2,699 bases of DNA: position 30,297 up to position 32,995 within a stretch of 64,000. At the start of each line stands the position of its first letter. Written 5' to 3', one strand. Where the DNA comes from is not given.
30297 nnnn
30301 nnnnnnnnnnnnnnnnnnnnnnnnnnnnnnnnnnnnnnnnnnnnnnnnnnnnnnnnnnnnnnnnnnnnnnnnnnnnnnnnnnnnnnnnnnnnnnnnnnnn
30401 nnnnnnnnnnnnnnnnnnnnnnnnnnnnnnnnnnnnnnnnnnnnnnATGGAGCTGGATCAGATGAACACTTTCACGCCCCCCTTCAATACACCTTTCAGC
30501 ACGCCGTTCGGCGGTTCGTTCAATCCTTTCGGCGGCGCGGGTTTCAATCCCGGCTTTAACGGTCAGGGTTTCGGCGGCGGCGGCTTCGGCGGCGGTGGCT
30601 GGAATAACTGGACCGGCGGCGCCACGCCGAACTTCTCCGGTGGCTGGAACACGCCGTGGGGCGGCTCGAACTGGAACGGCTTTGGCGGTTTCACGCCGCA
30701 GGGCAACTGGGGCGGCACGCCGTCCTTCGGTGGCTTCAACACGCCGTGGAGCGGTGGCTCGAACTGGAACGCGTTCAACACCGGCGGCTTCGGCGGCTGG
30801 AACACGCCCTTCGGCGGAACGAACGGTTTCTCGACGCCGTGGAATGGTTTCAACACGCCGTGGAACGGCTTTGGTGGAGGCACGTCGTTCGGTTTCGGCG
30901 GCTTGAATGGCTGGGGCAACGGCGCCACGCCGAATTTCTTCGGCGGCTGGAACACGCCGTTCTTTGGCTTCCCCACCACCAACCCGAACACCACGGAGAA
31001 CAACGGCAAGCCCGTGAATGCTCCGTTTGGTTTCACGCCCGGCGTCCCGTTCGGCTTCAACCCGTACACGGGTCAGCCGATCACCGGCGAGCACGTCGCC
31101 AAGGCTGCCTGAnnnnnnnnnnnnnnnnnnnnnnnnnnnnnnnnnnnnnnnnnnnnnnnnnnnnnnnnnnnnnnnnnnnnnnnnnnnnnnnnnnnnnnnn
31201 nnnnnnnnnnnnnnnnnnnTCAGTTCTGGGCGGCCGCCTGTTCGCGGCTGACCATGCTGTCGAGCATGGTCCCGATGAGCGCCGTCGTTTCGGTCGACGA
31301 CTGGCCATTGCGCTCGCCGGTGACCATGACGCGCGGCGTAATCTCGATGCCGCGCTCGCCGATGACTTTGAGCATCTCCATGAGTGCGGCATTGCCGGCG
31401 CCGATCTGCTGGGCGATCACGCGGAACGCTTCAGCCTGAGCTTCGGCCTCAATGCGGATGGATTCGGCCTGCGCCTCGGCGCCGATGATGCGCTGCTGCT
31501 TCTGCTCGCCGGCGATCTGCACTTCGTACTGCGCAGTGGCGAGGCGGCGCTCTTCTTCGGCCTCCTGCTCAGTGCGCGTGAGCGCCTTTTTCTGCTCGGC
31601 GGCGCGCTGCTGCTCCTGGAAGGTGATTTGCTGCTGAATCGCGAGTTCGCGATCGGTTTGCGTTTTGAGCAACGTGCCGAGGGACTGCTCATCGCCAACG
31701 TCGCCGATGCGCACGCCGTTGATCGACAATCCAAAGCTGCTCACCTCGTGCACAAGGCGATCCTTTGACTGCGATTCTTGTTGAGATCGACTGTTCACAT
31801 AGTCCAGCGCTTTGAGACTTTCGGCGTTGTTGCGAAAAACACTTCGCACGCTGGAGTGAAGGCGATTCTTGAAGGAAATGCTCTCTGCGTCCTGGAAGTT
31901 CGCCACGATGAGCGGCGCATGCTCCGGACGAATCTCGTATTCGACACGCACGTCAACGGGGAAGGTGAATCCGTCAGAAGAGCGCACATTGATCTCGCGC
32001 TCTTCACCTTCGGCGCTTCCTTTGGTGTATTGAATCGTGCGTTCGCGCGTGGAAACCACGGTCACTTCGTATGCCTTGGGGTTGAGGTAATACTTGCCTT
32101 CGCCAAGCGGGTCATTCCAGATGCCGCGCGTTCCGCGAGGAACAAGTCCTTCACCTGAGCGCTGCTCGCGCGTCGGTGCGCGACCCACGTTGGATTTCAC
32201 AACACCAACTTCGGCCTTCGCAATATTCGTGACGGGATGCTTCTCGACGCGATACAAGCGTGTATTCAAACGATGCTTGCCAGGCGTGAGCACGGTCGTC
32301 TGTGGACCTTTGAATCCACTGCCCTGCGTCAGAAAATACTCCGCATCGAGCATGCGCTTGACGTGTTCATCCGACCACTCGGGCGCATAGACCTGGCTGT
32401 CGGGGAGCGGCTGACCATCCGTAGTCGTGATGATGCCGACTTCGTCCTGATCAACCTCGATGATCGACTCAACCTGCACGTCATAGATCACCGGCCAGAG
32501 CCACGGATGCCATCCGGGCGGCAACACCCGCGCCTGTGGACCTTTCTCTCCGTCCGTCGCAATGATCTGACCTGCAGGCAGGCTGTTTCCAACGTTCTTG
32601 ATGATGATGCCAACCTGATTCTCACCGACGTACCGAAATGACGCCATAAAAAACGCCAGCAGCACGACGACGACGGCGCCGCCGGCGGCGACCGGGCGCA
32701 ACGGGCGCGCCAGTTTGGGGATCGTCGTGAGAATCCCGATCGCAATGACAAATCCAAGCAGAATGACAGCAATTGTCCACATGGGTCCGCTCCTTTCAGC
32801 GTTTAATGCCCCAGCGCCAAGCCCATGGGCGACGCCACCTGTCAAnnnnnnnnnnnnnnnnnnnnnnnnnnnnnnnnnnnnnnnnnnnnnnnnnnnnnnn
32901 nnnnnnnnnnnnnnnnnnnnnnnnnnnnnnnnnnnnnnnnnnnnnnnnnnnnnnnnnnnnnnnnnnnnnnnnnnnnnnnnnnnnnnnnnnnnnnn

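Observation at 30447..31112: Intrinsically disordered Gly/Trp/Asn/Phe repeat protein (FG/GW-like) lacking a signal peptide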

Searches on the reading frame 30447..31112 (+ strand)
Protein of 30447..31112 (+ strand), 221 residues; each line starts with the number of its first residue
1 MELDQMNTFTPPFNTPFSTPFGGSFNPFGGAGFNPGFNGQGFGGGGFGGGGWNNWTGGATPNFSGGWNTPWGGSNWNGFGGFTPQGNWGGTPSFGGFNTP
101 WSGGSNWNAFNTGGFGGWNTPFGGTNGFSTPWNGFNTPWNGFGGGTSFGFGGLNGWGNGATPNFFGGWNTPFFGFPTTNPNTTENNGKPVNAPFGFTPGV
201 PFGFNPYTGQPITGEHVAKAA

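Call 5: search_protein_families(library=pfam, proteins=[window:30447-31112:+], max_evalue=0.01)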
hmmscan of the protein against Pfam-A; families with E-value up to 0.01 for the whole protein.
window:30447-31112:+ (221 aa): 0 families

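Call 7: find_homologous_proteins(query=window:30447-31109:+, max_evalue=0.001)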
Query window:30447-31109:+ (221 aa): 1 proteins with E <= 0.001 among 694 candidates.
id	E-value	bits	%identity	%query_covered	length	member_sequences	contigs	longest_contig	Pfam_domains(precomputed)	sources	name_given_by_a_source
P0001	6.0e-38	149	54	98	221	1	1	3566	-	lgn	-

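Call 9: find_encoding_contigs(protein=P0001, flank=5000)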
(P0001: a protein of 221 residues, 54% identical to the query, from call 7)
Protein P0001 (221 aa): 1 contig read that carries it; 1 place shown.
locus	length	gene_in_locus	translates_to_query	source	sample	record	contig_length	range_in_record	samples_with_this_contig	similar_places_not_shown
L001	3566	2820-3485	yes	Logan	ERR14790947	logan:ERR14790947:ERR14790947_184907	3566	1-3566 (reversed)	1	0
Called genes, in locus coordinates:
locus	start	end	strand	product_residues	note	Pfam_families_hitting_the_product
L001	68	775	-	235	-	-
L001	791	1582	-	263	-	PF00005:ABC_tran, PF13304:AAA_21 (weak)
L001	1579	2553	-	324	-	PF01032:FecCD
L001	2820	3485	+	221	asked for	-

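Call 10: find_encoding_contigs(protein=window:30447-31112:+, flank=5000)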
Protein window:30447-31112:+ (221 aa): no gene with exactly this product is on record in the collection.

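Call 12: find_related_loci(query=A1, collection=genome_contigs, flank=6000)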
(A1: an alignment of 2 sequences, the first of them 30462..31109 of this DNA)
Query A1 (216 aa) in genome_contigs; peptide patterns used: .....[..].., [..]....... (x = any residue, [..] = any of these).
60 stretches matched a pattern, but none encodes a relative of the query by tblastn (E <= 1e-3).

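Call 14: find_related_loci(query=A1, collection=metagenome_contigs, flank=6000)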
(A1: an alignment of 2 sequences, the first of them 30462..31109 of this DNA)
Query A1 (216 aa) in metagenome_contigs; peptide patterns used: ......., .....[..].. (x = any residue, [..] = any of these).
209 stretches matched a pattern, but none encodes a relative of the query by tblastn (E <= 1e-3).
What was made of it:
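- Tried and rejected: Peptide patterns against GTDB genomes and JGI metagenomes (calls 12, 14).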

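Call 21: search_protein_representatives(alignment_id=A1)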
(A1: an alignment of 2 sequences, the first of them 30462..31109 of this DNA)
Query: 2 sequences, 231 profile positions. Proteins with E-value up to 0.001 (for the whole library): 1; up to 1e-10: 1; up to 1e-30: 1. The best 1 are listed.
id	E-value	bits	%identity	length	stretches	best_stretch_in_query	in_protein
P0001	3.1e-107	374.2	-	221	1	1-231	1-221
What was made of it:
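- Tried and rejected: An exhaustive HMMER search of 1.84 billion representatives also returned only P0001 (call 21).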

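Call 33: search_solved_structures(query=window:30462-31109:+, max_evalue=10, show_alignments=3)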
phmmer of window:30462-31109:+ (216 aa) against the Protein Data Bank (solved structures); distinct sequences matched with E-value up to 10: 0.
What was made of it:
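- No PDB sequence match was found even at E = 10 (call 33).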

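Call 34: search_protein_families(library=ncbifam, proteins=[window:30462-31109:+, P0001], max_evalue=1)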
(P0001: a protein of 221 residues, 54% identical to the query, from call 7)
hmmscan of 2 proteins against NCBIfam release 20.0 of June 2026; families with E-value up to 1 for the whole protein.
window:30462-31109:+ (216 aa): 0 families

P0001 (221 aa): 0 families

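Call 40: predict_structure(alignment_id=A1)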
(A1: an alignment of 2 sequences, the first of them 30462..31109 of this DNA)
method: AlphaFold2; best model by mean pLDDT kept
length: 216 residues; sequences in the alignment: 2
mean_pLDDT: 38.0   pTM: 0.15
mean pLDDT of the five models: 38.0, 35.8, 33.7, 33.2, 30.4
residues with pLDDT >= 90: 0; 70-90: 0; 50-70: 19; < 50: 197
segments of 3 or more residues with pLDDT < 50: 1-22, 24-188, 210-216
pLDDT, mean of each block of 10 residues (from residue 1): 42 40 41 37 38 37 34 35 31 29 33 33 33 34 36 35 33 38 43 55 57 39
secondary structure, 60 per line:
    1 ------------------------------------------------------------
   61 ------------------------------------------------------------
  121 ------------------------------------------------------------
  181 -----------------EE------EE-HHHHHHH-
elements in order: H209-215
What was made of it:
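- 30996..31109 (+): Conserved C-terminal module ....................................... It holds all four charged residues and ends K-A-A. It is the only part with pLDDT above 50, modelled with short paired strands (call 40).
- On Secreted functional amyloid (curli CsgA / Fap type): No strands are predicted (call 40).
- AlphaFold2 pLDDT 38, pTM 0.15, no secondary structure in residues 1-188 (call 40). AlphaFold had only two sequences to work with (call 40). No strand or helix is predicted in residues 1-188 (call 40).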

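Call 43: find_encoding_contigs(protein=window:30462-31112:+, flank=3000)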
Protein window:30462-31112:+ (216 aa): no gene with exactly this product is on record in the collection.
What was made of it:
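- Tried and rejected: Exact look-up of the window protein's encoding contig failed for both start variants (calls 10, 43).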

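Call 51: search_protein_families(library=pfam, proteins=[window:30462-31109:+, P0001], max_evalue=10)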
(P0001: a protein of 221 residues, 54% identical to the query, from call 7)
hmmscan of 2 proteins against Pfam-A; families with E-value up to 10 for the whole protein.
window:30462-31109:+ (216 aa): 0 families

P0001 (221 aa): 0 families
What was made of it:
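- Closest known: Cohesive Nup98-type. Different: There is no sequence homology (no Pfam hit even at E = 10; call 51).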

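Call 68: find_homologous_proteins(query=A5, max_evalue=0.01)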
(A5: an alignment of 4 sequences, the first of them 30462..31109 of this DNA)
Query A5 (4 sequences) (216 aa, profile of the alignment): 1 proteins with E <= 0.01 among 8000 candidates.
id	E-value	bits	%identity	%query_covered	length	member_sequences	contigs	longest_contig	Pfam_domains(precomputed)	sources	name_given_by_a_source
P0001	2.6e-62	229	54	100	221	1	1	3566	-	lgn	-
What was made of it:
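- Tried and rejected: phmmer-type searches of 5.8 billion clusters with the single protein and with a 4-sequence profile returned only P0001 (calls 7, 68).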

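Call 83: list_cluster_members(proteins=[window:30462-31109:+, window:30447-31109:+, P0001, L009:3240-3782:-, L011:3177-3728:-, L013:3419-3862:-])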
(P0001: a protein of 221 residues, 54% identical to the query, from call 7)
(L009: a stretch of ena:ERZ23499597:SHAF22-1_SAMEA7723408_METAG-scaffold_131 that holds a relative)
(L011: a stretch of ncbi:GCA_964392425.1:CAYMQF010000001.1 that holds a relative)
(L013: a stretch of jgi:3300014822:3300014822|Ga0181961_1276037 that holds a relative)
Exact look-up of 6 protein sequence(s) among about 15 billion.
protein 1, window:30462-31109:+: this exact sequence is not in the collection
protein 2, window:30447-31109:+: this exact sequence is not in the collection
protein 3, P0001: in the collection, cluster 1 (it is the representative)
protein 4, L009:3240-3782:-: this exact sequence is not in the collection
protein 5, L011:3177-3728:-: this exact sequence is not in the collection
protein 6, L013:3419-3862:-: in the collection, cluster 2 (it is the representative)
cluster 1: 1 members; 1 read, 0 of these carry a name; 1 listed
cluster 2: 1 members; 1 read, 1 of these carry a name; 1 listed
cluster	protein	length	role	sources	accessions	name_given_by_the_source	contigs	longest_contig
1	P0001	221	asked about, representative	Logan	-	-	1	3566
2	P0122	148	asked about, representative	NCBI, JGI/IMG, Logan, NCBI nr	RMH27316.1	MAG: hypothetical protein D6693_05560 [Planctomycetota bacterium]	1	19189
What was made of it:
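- Tried and rejected: An exact look-up then showed that most orthologs are simply not in that collection (call 83).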

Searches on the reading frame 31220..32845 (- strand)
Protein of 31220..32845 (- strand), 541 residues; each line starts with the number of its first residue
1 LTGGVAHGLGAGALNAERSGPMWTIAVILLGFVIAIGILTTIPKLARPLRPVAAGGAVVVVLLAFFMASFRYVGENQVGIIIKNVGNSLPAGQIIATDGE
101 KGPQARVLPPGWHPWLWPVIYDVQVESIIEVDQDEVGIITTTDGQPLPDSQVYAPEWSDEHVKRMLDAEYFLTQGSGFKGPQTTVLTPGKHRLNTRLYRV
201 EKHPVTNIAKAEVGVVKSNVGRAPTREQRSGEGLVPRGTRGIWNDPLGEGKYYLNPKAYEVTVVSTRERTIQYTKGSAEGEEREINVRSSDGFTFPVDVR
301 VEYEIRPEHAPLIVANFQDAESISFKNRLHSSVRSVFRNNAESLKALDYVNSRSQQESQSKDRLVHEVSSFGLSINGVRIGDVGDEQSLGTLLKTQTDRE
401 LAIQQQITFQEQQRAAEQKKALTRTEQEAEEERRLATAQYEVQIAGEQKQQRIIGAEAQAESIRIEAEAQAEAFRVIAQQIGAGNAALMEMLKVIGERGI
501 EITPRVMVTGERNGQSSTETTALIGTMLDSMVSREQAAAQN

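Call 5: search_protein_families(library=pfam, proteins=[window:31220-32845:-], max_evalue=0.01)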
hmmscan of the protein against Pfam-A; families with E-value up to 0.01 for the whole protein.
window:31220-32845:- (541 aa): 1 family
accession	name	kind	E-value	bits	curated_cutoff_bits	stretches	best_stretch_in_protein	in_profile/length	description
PF01145.31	Band_7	-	7.9e-15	55.8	23.6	1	241-418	19-174/176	SPFH domain / Band 7 family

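Call 34: search_protein_families(library=ncbifam, proteins=[window:31220-32845:-], max_evalue=1)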
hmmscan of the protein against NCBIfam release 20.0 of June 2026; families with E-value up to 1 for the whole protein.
window:31220-32845:- (541 aa): 1 family
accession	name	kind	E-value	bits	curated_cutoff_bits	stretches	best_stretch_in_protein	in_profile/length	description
TIGR01932.1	hflC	equivalog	0.047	12.5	134.4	1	58-140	8-81/318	protease modulator HflC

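Call 44: find_encoding_contigs(protein=window:31220-32845:-, flank=3000)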
Protein window:31220-32845:- (541 aa): no gene with exactly this product is on record in the collection.
